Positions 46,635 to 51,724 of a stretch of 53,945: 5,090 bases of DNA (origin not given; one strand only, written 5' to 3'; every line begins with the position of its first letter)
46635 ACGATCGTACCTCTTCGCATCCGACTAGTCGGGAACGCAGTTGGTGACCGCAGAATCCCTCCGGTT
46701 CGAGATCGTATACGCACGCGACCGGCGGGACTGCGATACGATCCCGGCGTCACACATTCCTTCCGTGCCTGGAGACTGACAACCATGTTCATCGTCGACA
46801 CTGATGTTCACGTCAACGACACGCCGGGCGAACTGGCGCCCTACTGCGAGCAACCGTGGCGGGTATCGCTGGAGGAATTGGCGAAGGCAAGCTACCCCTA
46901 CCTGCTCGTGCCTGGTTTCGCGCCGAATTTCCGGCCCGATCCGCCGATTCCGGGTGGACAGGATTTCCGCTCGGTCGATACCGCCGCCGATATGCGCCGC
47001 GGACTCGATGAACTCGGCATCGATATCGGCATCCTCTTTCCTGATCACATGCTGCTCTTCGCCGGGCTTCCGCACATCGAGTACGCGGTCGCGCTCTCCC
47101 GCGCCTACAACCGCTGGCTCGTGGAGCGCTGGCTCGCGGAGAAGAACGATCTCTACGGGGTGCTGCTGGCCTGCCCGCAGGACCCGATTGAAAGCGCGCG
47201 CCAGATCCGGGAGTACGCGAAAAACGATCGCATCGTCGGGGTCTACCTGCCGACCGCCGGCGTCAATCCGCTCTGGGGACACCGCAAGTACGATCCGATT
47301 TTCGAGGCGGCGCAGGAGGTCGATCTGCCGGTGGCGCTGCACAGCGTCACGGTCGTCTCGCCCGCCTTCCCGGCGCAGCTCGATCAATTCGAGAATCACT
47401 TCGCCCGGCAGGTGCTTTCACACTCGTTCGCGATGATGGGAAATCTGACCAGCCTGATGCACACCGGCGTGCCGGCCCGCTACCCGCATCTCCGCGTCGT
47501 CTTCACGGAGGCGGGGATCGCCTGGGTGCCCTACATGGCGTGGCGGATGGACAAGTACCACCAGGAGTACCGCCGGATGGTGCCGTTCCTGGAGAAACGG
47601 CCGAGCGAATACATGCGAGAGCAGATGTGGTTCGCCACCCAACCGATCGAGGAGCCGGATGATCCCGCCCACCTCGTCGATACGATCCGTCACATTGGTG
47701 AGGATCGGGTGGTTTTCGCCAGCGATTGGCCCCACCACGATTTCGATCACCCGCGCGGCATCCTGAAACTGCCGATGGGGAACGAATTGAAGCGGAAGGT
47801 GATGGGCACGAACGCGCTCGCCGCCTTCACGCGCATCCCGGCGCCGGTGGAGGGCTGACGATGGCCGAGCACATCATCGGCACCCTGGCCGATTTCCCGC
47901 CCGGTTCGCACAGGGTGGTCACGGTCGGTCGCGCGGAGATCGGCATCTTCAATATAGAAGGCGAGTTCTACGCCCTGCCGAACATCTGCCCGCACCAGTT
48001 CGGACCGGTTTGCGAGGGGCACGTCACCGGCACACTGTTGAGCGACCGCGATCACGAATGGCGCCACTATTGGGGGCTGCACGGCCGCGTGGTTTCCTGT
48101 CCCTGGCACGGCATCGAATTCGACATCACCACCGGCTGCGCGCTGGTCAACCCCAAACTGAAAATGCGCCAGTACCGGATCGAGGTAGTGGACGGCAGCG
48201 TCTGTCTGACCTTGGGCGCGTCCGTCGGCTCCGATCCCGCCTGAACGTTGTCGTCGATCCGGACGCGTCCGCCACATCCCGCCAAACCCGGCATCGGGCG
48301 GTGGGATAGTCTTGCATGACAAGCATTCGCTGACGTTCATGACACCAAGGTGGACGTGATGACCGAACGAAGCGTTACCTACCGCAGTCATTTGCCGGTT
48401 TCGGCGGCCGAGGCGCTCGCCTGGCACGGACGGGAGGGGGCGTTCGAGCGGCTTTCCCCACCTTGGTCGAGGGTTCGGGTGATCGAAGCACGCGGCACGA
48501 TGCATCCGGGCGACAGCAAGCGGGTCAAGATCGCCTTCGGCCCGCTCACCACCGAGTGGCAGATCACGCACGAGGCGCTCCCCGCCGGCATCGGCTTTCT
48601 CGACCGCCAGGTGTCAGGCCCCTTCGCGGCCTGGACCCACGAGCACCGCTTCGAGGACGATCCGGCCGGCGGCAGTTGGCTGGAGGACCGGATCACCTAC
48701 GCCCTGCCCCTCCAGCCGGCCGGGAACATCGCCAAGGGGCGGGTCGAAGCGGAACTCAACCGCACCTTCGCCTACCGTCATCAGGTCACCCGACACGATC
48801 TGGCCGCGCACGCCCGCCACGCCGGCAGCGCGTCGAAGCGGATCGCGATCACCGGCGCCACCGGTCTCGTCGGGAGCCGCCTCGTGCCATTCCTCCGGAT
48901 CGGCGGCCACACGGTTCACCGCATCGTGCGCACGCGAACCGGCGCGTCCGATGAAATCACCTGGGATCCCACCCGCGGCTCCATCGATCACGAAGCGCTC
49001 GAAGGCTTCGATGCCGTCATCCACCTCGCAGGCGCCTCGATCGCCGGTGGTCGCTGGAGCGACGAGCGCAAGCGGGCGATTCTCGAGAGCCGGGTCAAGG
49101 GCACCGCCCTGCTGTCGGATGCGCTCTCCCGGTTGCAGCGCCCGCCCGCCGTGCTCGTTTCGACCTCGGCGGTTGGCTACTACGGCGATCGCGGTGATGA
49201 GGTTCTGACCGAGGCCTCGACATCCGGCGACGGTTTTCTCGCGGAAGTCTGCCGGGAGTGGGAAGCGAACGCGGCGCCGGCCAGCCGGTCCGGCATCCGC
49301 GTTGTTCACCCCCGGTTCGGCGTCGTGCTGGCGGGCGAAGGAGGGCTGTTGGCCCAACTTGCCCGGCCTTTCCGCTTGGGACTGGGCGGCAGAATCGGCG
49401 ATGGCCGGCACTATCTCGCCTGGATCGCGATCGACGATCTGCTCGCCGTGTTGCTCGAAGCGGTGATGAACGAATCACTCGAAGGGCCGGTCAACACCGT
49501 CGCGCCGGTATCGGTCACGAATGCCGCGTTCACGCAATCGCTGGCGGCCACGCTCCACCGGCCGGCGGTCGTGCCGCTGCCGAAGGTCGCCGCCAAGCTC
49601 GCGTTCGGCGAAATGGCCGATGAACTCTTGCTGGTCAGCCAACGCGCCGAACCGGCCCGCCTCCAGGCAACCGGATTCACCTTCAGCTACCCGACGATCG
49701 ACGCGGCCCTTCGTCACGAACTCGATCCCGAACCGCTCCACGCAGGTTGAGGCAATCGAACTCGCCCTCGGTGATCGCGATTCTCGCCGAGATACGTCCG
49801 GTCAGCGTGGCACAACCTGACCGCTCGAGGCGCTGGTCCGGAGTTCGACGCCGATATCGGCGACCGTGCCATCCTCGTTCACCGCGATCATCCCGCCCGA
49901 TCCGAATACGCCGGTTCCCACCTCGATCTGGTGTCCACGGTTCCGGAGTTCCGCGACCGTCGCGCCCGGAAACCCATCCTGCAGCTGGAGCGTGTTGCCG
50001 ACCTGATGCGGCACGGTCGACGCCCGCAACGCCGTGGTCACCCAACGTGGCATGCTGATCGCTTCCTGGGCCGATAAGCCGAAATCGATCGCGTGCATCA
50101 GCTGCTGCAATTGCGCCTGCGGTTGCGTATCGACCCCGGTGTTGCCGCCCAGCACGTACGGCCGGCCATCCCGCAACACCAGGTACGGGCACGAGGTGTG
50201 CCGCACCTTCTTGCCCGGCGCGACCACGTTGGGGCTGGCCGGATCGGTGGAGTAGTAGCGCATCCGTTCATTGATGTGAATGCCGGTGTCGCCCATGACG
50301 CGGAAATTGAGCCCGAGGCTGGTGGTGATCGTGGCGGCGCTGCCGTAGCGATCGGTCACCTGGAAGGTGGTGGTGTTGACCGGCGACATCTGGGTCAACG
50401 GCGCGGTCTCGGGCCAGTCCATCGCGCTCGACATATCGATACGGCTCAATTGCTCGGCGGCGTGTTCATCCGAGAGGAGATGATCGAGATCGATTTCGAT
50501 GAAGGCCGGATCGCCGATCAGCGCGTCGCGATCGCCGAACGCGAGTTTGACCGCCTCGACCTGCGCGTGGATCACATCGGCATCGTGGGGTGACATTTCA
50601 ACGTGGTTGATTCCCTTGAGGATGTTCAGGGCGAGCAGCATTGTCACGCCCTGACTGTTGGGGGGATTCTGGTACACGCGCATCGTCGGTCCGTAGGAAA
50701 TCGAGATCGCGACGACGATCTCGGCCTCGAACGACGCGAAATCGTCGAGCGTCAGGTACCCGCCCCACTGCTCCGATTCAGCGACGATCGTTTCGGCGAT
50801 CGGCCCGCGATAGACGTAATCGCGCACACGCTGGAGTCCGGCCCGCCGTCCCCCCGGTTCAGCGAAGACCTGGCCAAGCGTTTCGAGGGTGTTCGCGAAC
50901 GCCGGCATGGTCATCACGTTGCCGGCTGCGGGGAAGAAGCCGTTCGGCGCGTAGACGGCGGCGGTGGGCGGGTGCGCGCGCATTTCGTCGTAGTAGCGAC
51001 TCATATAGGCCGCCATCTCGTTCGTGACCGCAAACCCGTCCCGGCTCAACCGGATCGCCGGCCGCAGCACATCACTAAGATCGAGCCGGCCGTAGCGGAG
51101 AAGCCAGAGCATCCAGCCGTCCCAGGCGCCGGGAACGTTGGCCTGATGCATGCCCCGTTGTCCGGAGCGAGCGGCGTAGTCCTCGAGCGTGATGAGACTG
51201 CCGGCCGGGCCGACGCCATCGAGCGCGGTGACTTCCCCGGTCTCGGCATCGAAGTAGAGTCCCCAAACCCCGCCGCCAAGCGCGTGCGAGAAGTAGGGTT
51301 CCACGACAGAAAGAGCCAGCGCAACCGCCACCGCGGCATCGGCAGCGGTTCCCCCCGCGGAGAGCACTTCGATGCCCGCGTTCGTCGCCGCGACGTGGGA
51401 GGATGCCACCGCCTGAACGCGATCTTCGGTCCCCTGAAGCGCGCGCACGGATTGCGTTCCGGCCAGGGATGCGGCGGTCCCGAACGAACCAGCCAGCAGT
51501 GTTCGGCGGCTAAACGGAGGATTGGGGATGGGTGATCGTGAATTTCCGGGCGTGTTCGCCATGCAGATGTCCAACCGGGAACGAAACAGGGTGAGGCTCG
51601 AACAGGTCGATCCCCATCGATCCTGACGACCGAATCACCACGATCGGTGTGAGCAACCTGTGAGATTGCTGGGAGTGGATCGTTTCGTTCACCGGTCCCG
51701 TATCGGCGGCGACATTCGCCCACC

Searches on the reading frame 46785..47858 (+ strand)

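Call 49: search_protein_families(library=pfam, proteins=[window:46785-47858:+], max_evalue=0.0001)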
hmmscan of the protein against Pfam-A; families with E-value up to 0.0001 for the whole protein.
window:46785-47858:+ (357 aa): 1 family
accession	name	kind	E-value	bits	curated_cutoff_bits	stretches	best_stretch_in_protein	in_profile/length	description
PF04909.20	Amidohydro_2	-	8.1e-35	121.4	26.4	1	73-348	32-287/289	Amidohydrolase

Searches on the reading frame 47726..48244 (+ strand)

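Call 49: search_protein_families(library=pfam, proteins=[window:47726-48244:+], max_evalue=0.0001)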
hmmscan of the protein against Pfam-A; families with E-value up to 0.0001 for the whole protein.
window:47726-48244:+ (172 aa): 2 families
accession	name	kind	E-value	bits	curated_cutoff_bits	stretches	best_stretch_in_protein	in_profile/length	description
PF00355.32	Rieske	-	1.9e-12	47.3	20.3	1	53-145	7-81/88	Rieske [2Fe-2S] domain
PF13806.12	Rieske_2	-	9.4e-09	35.6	27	0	121-160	63-102/104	Rieske-like [2Fe-2S] domain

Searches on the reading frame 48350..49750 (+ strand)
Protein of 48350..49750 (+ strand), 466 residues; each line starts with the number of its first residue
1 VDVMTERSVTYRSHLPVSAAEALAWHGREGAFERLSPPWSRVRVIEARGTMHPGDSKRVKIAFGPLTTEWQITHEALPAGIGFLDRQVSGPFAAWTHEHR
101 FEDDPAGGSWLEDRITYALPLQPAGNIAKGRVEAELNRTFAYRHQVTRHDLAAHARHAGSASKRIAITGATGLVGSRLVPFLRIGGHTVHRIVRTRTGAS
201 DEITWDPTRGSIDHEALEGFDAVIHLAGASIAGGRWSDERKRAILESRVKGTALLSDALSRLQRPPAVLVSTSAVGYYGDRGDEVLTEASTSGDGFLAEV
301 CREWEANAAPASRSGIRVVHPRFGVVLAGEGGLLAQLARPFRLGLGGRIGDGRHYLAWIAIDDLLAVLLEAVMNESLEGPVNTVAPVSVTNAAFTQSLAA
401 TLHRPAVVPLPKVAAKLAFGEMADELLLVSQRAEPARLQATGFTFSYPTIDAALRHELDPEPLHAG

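Call 49: search_protein_families(library=pfam, proteins=[window:48350-49750:+], max_evalue=0.0001)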
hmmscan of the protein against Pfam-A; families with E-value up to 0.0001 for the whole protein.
window:48350-49750:+ (466 aa): 3 families
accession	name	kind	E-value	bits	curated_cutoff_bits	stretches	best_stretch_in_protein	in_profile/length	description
PF08338.16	DUF1731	-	2.9e-19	68.9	27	1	411-456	2-46/47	Domain of unknown function (DUF1731)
PF01370.27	Epimerase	-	3e-15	56.7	20.9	1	165-374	1-227/240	NAD dependent epimerase/dehydratase family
PF16363.11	GDP_Man_Dehyd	-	8.9e-05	22.5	27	0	167-289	2-144/332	GDP-mannose 4,6 dehydratase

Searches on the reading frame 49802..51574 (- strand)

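Call 49: search_protein_families(library=pfam, proteins=[window:49802-51574:-], max_evalue=0.0001)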
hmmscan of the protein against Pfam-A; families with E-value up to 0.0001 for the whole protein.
window:49802-51574:- (590 aa): 1 family
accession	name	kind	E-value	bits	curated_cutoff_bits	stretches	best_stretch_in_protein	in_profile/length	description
PF01019.26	G_glu_transpept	-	2.2e-116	390.1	27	1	69-566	2-496/512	Gamma-glutamyltranspeptidase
